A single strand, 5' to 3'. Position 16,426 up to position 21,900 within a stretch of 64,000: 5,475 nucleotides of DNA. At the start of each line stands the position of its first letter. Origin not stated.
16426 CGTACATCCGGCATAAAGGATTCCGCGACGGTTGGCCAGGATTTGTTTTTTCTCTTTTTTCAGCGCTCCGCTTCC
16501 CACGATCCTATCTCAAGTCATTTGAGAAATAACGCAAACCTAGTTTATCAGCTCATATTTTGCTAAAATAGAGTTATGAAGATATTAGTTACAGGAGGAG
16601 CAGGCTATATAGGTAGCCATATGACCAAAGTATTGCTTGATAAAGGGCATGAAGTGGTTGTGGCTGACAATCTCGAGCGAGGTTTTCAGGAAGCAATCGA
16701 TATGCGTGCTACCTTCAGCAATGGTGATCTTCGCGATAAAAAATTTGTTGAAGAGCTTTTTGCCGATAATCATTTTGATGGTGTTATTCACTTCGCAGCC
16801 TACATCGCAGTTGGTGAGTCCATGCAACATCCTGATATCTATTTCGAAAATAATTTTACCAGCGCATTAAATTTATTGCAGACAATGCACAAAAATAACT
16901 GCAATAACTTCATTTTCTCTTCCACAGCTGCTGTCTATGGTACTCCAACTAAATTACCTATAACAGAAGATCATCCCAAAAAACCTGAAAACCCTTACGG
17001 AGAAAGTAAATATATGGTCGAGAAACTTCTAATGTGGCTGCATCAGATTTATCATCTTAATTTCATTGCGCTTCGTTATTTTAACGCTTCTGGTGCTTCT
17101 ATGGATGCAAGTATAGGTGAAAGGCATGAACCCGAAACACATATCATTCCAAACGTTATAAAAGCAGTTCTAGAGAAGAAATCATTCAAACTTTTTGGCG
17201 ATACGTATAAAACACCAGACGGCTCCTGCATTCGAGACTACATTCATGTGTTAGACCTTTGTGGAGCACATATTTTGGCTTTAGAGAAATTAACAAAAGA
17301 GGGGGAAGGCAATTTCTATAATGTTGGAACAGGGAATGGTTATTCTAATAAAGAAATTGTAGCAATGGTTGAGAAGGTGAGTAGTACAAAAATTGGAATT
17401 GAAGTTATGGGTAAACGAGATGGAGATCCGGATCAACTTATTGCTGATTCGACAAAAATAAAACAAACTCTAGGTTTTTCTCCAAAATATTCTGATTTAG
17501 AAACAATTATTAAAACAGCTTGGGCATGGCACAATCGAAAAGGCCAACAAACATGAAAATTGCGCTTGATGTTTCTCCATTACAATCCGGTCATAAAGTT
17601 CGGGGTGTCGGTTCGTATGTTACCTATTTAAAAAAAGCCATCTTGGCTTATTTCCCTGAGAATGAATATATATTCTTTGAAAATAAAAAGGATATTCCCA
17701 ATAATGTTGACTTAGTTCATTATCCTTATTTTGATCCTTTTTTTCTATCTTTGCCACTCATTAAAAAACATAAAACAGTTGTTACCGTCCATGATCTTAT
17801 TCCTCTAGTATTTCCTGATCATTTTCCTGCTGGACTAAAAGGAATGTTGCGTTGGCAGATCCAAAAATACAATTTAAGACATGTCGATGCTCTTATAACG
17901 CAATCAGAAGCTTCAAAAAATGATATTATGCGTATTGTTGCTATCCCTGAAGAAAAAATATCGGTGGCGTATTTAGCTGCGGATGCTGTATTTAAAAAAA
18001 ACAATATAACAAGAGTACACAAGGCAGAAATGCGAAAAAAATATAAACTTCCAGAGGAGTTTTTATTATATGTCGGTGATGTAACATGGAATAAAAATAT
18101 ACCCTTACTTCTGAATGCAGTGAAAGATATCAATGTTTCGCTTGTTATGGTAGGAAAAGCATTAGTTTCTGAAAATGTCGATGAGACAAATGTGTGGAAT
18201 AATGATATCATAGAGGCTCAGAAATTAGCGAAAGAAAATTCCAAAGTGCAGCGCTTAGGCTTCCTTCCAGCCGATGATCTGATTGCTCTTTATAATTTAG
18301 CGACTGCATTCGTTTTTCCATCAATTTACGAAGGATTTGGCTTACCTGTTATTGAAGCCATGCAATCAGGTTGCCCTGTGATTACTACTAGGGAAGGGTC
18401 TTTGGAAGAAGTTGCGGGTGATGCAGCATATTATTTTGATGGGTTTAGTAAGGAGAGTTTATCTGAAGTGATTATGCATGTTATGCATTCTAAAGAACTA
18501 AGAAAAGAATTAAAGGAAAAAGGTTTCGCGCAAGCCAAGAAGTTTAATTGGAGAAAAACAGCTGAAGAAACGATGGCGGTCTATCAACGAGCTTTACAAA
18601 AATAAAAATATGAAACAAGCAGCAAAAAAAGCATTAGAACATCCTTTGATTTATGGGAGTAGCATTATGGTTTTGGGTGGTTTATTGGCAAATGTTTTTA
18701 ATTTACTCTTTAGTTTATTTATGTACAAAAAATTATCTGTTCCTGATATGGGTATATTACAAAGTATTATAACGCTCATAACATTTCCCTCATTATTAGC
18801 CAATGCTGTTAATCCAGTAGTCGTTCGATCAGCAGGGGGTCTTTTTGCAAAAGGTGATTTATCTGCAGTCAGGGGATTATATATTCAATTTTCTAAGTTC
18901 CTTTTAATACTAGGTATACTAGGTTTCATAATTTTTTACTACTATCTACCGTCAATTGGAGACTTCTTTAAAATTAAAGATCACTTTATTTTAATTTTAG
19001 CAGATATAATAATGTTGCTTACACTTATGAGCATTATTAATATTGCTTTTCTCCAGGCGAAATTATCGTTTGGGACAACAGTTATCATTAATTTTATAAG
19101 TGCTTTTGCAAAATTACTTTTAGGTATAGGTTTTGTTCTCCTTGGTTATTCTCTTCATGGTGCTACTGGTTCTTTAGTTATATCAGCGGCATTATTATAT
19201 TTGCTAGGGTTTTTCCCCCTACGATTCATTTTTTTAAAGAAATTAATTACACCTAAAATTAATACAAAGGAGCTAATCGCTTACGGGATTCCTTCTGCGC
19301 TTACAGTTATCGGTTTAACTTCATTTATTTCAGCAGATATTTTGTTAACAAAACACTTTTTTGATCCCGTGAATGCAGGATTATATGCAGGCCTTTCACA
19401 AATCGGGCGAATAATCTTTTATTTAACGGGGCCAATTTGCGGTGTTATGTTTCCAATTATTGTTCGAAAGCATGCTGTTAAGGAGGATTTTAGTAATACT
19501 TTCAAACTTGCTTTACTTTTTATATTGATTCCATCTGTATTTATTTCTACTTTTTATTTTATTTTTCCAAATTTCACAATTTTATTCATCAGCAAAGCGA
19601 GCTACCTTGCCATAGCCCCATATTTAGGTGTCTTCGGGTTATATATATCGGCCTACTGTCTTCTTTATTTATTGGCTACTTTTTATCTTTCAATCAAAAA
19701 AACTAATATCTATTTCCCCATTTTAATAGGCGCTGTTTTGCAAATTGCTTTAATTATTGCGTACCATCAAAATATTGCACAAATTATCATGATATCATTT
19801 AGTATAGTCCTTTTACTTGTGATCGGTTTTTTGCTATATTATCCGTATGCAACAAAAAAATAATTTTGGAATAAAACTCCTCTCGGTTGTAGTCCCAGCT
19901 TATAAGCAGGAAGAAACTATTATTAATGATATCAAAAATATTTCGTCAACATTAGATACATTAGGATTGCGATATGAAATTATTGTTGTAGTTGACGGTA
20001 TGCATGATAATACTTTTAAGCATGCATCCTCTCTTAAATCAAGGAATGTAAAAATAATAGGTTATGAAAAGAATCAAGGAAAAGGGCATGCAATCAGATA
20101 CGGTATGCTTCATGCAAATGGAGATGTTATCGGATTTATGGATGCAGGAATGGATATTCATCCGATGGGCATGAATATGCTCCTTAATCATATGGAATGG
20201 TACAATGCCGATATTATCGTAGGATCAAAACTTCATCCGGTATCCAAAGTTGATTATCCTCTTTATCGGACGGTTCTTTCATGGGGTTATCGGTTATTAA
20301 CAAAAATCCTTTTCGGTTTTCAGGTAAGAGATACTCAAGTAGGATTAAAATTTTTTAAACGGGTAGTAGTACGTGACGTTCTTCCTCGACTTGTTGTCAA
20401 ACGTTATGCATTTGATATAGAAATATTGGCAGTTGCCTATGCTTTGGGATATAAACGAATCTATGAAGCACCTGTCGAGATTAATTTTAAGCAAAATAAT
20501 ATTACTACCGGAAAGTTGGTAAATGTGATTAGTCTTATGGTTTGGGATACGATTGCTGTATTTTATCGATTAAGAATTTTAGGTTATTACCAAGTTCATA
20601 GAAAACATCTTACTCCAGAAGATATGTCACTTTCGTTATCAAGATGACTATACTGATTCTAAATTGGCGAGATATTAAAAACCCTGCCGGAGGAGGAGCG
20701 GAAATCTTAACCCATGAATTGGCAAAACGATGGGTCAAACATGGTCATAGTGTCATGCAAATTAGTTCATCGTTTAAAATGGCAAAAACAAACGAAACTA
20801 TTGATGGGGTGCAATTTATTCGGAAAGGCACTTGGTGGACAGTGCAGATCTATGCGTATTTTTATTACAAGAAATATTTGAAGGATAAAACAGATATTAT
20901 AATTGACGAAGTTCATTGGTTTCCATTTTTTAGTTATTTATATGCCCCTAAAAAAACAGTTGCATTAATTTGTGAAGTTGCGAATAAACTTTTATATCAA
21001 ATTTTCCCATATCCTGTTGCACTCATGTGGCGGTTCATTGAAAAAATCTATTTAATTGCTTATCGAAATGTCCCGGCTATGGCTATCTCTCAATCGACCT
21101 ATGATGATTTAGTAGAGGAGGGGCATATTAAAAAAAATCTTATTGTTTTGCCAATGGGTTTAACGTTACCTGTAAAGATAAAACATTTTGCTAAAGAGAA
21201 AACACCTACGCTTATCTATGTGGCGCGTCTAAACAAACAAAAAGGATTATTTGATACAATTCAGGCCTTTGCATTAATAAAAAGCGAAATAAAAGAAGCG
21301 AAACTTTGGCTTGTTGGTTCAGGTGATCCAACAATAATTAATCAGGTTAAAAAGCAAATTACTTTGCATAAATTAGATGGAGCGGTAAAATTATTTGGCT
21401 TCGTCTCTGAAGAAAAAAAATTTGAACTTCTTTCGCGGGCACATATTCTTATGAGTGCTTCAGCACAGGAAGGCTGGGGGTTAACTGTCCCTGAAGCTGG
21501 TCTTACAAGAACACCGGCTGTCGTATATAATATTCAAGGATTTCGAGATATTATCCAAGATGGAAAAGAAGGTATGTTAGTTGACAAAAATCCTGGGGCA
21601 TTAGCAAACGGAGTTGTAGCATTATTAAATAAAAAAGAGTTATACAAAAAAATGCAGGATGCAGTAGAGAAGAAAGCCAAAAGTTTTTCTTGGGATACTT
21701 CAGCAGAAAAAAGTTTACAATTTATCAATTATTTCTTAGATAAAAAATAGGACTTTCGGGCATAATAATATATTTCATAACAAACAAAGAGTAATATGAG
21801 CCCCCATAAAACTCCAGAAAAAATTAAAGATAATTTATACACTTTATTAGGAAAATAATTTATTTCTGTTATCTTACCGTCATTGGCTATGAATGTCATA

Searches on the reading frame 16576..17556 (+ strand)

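Call 10: search_protein_families(library=pfam, proteins=[window:16576-17556:+], max_evalue=0.00001)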
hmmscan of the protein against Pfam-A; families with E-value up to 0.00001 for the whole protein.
window:16576-17556:+ (326 aa): 8 families
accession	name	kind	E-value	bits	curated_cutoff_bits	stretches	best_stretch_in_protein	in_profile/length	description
PF01370.27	Epimerase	-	5.3e-63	213.1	20.9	1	3-251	1-240/240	NAD dependent epimerase/dehydratase family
PF16363.11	GDP_Man_Dehyd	-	2e-58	198.9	27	1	4-307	1-325/332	GDP-mannose 4,6 dehydratase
PF01073.25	3Beta_HSD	-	9.1e-18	64.7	22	1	4-153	1-158/280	3-beta hydroxysteroid dehydrogenase/isomerase family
PF04321.23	RmlD_sub_bind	-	1.8e-17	63.8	27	1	1-152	1-136/287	RmlD substrate binding domain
PF02719.21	Polysacc_synt_2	-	5.8e-14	52.4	20.2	1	3-173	1-173/293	Polysaccharide biosynthesis protein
PF07993.18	NAD_binding_4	-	1.2e-07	31.6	20.1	0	49-175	67-211/258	Male sterility protein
PF13460.12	NAD_binding_10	-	2.4e-07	31.2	27.2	1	7-151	1-130/184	NAD(P)H-binding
PF05368.20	NmrA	-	3.8e-06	27.2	27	1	2-120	4-111/298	NmrA-like family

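Call 16: search_protein_families(library=ncbifam, proteins=[window:16576-17556:+], max_evalue=1e-10)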
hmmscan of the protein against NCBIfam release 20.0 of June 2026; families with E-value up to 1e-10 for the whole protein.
window:16576-17556:+ (326 aa): 19 families
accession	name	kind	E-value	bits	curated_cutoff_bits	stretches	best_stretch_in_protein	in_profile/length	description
TIGR01179.1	galE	equivalog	5.5e-125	416.6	262.3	1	2-323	1-329/332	UDP-glucose 4-epimerase GalE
NF007956.0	PRK10675.1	subfamily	6.8e-73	245.7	394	1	1-324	1-334/338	UDP-glucose 4-epimerase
TIGR01181.1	dTDP_gluc_dehyt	equivalog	1.8e-43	148.9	365.1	1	2-321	1-313/321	dTDP-glucose 4,6-dehydratase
TIGR02197.1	heptose_epim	equivalog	7.2e-40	137.1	274.6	1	3-275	1-266/316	ADP-glyceromanno-heptose 6-epimerase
TIGR04180.1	EDH_00030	hypoth_equivalog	2e-39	135.4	475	1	3-306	1-297/297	NAD-dependent 4,6-dehydratase LegB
NF011728.1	PRK15181.1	equivalog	1.6e-24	86.6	760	1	3-319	18-337/348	Vi polysaccharide biosynthesis UDP-N-acetylglucosaminuronic acid C-4 epimerase TviC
NF007490.0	PRK10084.1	subfamily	6.6e-22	78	649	1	1-319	1-334/361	dTDP-glucose 4,6-dehydratase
NF043036.1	ErythonDh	equivalog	8e-21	74.5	325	1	1-152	1-160/321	D-erythronate dehydrogenase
NF008360.0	PRK11150.1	equivalog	3.2e-19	69.3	452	1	3-273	2-259/310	ADP-glyceromanno-heptose 6-epimerase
NF007582.0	PRK10217.1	equivalog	1.4e-18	67.1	698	1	2-303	3-316/355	dTDP-glucose 4,6-dehydratase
TIGR02622.1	CDP_4_6_dhtase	equivalog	2.3e-18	66.5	278.45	1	2-321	6-332/352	CDP-glucose 4,6-dehydratase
NF047922.1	GDPFucSynFcl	equivalog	7.8e-18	65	500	1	2-322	4-304/308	GDP-L-fucose synthase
TIGR03466.1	HpnA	hypoth_equivalog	1.5e-16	60.2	367.65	1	1-153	1-153/327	hopanoid-associated sugar epimerase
NF042423.1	oxyalk_red_Shew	equivalog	4.4e-15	55.6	580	1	2-265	10-247/331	2-alkyl-3-oxoalkanoate reductase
NF042422.1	oxyalk_red_OleD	equivalog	5.9e-15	55.5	580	1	1-152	1-150/329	2-alkyl-3-oxoalkanoate reductase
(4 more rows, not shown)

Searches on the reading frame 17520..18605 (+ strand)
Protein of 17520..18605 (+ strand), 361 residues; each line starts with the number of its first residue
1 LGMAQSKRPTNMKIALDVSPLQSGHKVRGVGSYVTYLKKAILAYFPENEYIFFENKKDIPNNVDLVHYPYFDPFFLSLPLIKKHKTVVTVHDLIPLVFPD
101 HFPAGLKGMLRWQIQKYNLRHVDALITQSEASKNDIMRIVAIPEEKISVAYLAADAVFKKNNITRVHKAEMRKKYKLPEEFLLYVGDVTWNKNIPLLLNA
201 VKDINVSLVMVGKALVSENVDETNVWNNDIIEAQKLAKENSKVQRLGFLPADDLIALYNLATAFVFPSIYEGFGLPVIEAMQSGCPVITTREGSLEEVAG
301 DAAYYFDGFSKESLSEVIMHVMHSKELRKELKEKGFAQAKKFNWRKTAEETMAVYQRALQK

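Call 10: search_protein_families(library=pfam, proteins=[window:17520-18605:+], max_evalue=0.00001)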
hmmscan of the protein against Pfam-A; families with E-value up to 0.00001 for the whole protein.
window:17520-18605:+ (361 aa): 4 families
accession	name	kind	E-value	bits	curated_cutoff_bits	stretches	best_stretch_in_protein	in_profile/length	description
PF00534.26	Glycos_transf_1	-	2.6e-30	105.6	26.4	1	170-335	4-169/172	Glycosyl transferases group 1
PF13692.12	Glyco_trans_1_4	-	1.8e-20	74.1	27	1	182-322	4-140/142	Glycosyl transferases group 1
PF13439.12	Glyco_transf_4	-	2.6e-11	44.3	28.5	1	58-153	71-165/170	Glycosyltransferase Family 4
PF13524.12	Glyco_trans_1_2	-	7.5e-06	26.4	25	0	206-352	15-143/144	Glycosyl transferase-like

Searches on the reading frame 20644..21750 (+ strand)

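Call 10: search_protein_families(library=pfam, proteins=[window:20644-21750:+], max_evalue=0.00001)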
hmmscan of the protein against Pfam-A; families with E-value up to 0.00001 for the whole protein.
window:20644-21750:+ (368 aa): 4 families
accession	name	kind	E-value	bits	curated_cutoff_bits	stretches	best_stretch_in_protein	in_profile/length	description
PF00534.26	Glycos_transf_1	-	9e-31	107.1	26.4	1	180-343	8-171/172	Glycosyl transferases group 1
PF13692.12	Glyco_trans_1_4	-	2.3e-25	89.9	27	1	188-329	2-141/142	Glycosyl transferases group 1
PF20706.3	GT4-conflict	-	2.9e-08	33.6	26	1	163-313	171-324/385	Family 4 Glycosyltransferase in conflict systems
PF13439.12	Glyco_transf_4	-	5.2e-07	30.3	28.5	1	17-172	2-165/170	Glycosyltransferase Family 4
